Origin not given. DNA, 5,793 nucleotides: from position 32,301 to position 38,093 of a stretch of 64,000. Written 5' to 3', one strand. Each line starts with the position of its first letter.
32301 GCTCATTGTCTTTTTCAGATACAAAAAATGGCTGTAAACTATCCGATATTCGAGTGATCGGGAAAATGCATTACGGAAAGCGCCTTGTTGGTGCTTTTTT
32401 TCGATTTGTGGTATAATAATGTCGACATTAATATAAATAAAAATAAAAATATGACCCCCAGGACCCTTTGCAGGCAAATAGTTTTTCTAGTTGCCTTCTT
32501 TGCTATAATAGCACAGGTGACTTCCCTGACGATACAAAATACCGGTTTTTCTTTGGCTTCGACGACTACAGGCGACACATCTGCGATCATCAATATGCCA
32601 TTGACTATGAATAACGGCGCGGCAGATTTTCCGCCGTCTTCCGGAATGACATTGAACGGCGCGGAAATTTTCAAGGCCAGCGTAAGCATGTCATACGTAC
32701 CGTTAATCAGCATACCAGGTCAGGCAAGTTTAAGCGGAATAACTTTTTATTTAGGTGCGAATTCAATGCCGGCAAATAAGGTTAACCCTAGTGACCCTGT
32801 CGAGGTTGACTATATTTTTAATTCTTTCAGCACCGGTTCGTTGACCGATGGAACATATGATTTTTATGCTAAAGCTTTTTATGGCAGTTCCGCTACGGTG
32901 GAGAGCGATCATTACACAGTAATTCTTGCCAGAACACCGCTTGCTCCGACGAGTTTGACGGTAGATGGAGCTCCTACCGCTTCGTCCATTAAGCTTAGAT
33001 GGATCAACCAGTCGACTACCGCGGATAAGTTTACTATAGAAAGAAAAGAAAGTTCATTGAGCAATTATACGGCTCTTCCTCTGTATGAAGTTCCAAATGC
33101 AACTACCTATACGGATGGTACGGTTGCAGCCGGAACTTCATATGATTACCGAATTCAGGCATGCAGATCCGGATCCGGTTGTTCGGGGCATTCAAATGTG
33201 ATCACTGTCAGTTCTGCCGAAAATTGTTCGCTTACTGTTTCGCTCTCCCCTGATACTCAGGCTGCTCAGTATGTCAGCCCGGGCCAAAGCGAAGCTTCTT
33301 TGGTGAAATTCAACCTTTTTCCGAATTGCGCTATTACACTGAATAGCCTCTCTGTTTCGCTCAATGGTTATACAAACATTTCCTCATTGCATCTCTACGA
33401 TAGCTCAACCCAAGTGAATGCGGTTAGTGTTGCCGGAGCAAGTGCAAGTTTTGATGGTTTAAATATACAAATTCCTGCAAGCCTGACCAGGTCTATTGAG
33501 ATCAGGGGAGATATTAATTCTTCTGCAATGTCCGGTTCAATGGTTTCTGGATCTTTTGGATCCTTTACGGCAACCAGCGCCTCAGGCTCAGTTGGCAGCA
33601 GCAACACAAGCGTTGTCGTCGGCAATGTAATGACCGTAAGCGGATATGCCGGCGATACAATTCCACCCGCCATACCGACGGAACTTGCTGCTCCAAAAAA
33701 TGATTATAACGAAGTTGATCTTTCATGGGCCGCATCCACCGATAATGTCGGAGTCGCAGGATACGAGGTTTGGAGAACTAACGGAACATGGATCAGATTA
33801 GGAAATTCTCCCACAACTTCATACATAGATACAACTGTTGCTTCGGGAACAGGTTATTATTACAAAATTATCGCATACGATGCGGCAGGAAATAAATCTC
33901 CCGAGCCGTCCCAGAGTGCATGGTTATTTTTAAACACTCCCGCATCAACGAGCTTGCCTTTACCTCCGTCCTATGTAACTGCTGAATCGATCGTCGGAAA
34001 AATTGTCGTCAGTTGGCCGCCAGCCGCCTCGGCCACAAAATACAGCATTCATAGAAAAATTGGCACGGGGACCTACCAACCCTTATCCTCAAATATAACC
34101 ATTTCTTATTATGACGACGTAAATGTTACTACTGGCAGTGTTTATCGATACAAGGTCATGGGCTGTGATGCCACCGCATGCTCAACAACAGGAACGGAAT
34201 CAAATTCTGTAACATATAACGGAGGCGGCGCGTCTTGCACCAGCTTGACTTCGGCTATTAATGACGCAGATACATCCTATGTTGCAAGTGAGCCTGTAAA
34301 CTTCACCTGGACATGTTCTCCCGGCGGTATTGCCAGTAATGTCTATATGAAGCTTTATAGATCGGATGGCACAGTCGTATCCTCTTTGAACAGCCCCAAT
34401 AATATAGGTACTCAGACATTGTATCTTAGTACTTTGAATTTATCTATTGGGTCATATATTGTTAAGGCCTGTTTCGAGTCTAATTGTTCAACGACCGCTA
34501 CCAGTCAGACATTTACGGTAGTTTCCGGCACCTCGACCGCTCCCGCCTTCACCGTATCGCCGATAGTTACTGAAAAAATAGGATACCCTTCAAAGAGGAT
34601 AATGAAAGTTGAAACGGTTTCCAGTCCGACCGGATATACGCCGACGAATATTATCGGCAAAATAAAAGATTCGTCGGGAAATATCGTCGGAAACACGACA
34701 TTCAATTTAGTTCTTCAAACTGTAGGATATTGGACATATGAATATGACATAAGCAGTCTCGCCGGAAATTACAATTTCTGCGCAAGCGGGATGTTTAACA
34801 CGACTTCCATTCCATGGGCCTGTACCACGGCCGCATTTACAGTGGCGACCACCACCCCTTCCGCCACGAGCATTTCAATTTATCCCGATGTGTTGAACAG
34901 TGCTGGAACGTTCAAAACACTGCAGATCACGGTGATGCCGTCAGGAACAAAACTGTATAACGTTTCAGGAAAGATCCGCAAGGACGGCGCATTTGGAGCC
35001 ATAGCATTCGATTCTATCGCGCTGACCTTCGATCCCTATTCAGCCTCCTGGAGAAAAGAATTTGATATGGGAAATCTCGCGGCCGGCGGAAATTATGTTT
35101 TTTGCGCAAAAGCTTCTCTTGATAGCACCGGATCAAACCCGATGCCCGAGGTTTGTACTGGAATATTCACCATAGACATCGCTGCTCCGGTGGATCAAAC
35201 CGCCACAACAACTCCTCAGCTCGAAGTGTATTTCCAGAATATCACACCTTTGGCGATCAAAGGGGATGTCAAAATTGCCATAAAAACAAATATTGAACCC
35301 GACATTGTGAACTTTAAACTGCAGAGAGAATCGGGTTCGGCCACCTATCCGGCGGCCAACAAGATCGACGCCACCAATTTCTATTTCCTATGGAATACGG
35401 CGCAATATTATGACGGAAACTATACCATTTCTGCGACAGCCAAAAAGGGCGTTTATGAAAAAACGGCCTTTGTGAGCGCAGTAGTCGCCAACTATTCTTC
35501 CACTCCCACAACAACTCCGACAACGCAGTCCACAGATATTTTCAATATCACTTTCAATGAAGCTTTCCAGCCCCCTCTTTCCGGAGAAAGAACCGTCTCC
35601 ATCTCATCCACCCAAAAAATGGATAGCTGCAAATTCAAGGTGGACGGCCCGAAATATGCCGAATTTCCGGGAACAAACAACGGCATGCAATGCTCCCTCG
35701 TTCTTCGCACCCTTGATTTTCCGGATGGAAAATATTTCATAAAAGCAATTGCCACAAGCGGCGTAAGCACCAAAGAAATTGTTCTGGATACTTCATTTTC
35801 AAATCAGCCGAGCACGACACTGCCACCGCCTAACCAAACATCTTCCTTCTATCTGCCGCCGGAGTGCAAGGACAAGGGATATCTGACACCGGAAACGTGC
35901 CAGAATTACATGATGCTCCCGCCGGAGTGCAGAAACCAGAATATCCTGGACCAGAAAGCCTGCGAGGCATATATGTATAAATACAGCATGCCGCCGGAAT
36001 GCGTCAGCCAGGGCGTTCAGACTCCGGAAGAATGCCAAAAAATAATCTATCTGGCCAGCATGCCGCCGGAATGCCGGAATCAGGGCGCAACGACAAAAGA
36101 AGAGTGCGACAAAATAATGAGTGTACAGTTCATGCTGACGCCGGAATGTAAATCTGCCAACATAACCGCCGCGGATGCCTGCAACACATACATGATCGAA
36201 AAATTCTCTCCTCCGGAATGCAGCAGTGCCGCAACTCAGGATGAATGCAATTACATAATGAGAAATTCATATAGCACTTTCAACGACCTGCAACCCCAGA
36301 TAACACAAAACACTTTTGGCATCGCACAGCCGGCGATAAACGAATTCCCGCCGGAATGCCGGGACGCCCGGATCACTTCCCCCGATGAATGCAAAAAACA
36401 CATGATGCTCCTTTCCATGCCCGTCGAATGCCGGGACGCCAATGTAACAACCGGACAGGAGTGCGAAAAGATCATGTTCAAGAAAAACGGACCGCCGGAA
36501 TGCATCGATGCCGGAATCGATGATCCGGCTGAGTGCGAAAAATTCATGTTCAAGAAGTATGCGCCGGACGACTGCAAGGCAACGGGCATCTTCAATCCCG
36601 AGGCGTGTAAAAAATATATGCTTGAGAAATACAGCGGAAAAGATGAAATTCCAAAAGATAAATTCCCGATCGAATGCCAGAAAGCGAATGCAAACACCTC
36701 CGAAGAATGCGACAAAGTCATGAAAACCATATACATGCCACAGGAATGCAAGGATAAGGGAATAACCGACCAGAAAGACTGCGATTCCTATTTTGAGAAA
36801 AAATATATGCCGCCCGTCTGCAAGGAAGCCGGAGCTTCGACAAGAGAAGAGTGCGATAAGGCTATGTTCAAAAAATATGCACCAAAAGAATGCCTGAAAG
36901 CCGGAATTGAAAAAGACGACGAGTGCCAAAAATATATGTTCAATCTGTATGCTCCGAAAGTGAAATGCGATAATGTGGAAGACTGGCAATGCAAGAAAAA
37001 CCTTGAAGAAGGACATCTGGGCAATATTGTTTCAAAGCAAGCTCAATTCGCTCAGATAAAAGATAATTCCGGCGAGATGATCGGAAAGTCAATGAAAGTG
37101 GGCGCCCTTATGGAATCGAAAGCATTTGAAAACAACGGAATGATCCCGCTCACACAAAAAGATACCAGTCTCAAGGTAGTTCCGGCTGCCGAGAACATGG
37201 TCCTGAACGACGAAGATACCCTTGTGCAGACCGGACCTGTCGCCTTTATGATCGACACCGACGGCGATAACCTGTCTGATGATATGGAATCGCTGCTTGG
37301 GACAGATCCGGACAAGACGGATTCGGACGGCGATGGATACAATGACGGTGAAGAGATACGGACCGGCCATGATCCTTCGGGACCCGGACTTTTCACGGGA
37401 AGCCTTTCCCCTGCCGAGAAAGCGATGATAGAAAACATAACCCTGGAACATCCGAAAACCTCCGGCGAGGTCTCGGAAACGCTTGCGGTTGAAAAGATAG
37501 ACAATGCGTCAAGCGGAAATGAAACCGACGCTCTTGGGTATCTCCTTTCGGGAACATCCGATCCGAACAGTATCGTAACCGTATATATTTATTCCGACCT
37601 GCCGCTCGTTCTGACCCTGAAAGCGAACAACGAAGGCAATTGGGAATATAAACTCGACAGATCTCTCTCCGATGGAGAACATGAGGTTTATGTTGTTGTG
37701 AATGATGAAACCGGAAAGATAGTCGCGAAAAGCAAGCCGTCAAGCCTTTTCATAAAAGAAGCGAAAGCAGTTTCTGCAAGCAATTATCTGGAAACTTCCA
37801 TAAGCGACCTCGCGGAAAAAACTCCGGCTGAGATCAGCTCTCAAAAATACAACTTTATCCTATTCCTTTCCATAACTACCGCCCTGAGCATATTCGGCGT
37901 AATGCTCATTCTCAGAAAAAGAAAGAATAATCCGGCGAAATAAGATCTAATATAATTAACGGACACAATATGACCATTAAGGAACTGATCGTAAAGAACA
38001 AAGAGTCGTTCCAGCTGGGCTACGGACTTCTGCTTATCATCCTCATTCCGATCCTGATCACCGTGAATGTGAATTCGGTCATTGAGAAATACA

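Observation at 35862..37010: About 15 tandem 24-residue two-cysteine repeats inside a 1.83-kaa surface protein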

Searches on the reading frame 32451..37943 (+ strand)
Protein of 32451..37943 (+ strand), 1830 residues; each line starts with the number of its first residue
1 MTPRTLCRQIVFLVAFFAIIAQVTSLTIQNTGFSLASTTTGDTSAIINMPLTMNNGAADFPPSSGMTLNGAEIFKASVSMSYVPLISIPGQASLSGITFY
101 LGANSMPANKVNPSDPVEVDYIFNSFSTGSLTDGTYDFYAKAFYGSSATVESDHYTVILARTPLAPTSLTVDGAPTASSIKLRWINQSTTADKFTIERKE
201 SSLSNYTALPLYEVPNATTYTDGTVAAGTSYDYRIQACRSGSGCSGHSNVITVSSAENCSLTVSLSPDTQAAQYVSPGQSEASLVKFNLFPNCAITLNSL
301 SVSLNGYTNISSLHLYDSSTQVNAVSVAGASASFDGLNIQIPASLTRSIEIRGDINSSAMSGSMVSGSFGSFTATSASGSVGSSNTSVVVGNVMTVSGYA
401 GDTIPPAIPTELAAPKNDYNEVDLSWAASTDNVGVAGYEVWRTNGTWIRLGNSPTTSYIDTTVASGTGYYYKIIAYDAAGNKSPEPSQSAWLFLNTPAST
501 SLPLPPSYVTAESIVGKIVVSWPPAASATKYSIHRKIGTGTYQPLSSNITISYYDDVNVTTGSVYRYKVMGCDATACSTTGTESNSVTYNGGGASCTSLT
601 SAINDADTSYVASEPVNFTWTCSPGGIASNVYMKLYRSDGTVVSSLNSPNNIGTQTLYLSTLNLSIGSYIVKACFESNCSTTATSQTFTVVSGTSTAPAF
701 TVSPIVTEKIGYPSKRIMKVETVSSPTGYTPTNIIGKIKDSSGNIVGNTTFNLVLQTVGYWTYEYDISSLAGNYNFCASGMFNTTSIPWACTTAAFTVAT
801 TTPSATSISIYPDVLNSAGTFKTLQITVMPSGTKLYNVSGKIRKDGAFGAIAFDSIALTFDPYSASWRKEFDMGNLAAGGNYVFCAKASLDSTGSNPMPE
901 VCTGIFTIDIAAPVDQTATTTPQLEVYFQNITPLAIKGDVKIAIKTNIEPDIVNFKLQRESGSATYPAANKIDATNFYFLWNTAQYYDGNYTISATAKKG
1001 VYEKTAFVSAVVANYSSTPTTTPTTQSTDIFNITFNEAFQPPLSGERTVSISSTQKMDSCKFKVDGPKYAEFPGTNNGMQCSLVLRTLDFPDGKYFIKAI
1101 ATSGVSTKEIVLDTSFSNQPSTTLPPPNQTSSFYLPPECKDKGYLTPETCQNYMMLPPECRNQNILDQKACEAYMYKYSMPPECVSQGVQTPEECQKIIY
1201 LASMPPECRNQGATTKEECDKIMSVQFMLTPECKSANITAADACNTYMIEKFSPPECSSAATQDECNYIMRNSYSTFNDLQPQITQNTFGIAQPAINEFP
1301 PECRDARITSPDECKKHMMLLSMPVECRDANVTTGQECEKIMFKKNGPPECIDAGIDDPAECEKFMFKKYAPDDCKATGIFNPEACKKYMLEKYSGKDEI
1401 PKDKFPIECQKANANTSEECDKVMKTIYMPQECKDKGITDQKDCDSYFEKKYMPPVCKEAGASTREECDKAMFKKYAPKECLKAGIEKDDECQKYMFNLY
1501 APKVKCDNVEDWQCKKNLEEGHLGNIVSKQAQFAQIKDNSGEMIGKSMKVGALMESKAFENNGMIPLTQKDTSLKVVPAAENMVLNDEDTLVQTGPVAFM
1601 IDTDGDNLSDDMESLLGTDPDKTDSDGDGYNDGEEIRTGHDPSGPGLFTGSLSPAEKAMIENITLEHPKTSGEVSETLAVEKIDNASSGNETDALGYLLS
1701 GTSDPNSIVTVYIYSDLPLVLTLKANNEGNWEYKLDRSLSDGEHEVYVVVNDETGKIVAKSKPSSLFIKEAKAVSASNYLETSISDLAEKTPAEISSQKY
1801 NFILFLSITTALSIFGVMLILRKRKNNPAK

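Call 4: search_protein_families(library=pfam, proteins=[window:32451-37943:+], max_evalue=1)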
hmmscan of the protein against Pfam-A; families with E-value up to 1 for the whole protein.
window:32451-37943:+ (1830 aa): 6 families
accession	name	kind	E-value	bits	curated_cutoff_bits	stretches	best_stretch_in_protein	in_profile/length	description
PF19077.6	Big_13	-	3.9e-08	34.2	27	1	1699-1761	31-94/102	Bacterial Ig-like domain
PF00041.27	fn3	-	8.4e-08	32.8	25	2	165-251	2-81/84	Fibronectin type III domain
PF18884.5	TSP3_bac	-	0.00031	21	25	1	1624-1642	1-19/22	Bacterial TSP3 repeat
PF17936.7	Big_6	-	0.00032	21.3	27.6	1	1690-1756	8-72/83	Bacterial Ig domain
PF20787.2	SPP1_GP23-1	-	0.25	11.7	27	0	1211-1224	27-40/47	SPP1 phage GP23.1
PF18962.6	Por_Secre_tail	-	0.47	11.2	27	0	629-673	20-62/75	Secretion system C-terminal sorting domain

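Call 5: search_protein_families(library=ncbifam, proteins=[window:32451-37943:+], max_evalue=1)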
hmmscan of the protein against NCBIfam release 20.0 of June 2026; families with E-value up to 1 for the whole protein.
window:32451-37943:+ (1830 aa): 3 families
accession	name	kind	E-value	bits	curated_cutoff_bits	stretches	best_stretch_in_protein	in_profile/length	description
NF041611.1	exoglucan_CbhB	equivalog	4.4e-14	51.5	1950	1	374-485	772-878/997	exoglucanase CbhB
NF040520.1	Ig_like_BLP2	equivalog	2.5e-06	25.9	750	1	1685-1789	528-630/730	Ig-like repeat protein Blp2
NF033510.3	Ca_tandemer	repeat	0.00037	20.8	50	1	1691-1755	27-93/96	Ca2+-stabilized repeat-containing adhesin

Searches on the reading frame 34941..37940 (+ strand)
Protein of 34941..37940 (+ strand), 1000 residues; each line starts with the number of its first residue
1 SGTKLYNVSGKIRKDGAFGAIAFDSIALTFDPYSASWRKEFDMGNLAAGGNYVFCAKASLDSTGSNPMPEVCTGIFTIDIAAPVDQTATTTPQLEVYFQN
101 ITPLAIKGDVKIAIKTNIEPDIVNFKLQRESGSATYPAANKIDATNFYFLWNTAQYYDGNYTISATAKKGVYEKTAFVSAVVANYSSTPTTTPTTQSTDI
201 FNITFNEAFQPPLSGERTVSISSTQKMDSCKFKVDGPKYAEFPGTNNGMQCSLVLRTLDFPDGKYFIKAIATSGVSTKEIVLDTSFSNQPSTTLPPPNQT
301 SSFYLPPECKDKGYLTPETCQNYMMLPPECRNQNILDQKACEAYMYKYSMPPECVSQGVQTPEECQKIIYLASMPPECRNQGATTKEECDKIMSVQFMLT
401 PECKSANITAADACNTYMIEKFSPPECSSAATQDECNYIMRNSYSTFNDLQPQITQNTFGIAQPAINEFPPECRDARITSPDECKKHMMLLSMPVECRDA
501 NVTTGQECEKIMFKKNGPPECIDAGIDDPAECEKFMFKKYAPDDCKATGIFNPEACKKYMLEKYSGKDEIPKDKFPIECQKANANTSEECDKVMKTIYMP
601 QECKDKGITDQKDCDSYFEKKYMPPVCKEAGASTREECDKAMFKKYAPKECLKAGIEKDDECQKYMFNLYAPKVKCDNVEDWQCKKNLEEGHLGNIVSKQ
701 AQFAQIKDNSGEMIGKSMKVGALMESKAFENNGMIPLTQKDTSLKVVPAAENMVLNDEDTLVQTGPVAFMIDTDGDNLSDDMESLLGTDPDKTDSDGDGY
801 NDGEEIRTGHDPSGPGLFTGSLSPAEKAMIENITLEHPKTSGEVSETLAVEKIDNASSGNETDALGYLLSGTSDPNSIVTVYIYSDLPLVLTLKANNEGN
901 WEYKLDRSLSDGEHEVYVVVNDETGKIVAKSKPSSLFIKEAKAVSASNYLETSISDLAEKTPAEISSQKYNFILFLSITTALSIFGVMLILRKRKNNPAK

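Call 28: find_homologous_proteins(query=window:34941-37940:+, max_evalue=0.00001)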
Query window:34941-37940:+ (1000 aa): 52 proteins with E <= 0.00001 among 8000 candidates.
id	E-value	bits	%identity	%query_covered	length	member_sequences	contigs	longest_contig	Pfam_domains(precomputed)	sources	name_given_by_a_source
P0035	0.0e+0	2308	100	100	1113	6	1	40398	PF19077.7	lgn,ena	-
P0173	0.0e+0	1881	79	100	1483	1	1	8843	PF18884.6,PF19077.7,PF17936.8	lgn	-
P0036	0.0e+0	1816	75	100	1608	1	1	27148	PF00041.28,PF18884.6,PF19077.7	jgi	-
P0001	0.0e+0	1246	77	69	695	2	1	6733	PF18884.6,PF19077.7,PF17936.8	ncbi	ncbi:MAG: Ig-like domain-containing protein, partial [Minisyncoccia bacterium]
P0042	0.0e+0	1229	54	99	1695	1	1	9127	PF19077.7,PF17936.8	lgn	-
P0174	0.0e+0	1098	51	93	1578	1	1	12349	PF18884.6,PF19077.7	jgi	-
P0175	2.7e-276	938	44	98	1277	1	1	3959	PF19077.7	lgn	-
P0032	1.9e-273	928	42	92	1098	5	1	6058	PF17957.8,PF18884.6,PF19077.7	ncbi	-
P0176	1.3e-271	922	44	95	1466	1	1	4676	PF19077.7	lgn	-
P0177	2.3e-261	888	47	80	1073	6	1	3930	PF18884.6,PF19077.7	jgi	-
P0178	2.6e-254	865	41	89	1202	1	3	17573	PF18884.6,PF19077.7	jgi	-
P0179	1.7e-245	836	41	91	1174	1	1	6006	PF17957.8,PF18884.6,PF19077.7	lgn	-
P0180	2.3e-243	829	45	83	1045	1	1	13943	PF18884.6,PF19077.7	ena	-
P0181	1.9e-240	819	48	81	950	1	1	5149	PF18884.6,PF19077.7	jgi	jgi:hypothetical protein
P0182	1.2e-238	813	43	80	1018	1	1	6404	PF18884.6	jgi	-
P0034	1.2e-145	505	35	65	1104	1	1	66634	PF18884.6,PF19077.7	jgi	jgi:hypothetical protein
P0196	1.2e-23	101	30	32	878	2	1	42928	PF10938.14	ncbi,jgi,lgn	-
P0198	9.6e-22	95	42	16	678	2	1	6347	PF02822.20,PF18915.6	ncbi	-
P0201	1.2e-20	92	29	36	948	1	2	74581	PF05375.20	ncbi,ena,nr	ncbi:hypothetical protein KAR52_01225 [Candidatus Pacearchaeota archaeon]|nr:hypothetical protein [C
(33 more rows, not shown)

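Call 67: search_protein_families(library=pfam, proteins=[P0198, P0201, P0196], max_evalue=0.01)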
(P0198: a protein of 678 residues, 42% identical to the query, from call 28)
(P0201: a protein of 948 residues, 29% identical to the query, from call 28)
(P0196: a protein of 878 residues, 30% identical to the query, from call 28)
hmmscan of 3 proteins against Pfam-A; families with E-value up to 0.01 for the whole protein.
P0198 (678 aa): 2 families
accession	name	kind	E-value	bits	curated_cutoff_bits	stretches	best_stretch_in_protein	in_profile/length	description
PF18915.5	DUF5667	-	1.8e-08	35.1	27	1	49-144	1-93/99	Domain of unknown function (DUF5667)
PF02822.19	Antistasin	-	6.5e-07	30.2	21.2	1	527-551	1-26/26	Antistasin family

P0201 (948 aa): 3 families
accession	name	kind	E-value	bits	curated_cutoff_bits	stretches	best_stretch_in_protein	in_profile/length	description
PF05375.19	Pacifastin_I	-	8.6e-06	25.8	27.9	0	748-784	1-32/40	Pacifastin inhibitor (LCMII)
PF10938.13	YfdX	-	0.00085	19.8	26.6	1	55-89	4-38/149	YfdX protein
PF13102.12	Phage_int_SAM_5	-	0.0074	17.1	22.3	0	83-137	17-66/98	Phage integrase SAM-like domain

P0196 (878 aa): 2 families
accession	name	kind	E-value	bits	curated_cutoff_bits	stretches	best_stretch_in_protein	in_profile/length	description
PF10938.13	YfdX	-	2.2e-05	24.9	26.6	1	55-91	4-40/149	YfdX protein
PF22888.1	FIMAH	-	0.0057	17.6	24.8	0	53-105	26-80/81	FIMAH domain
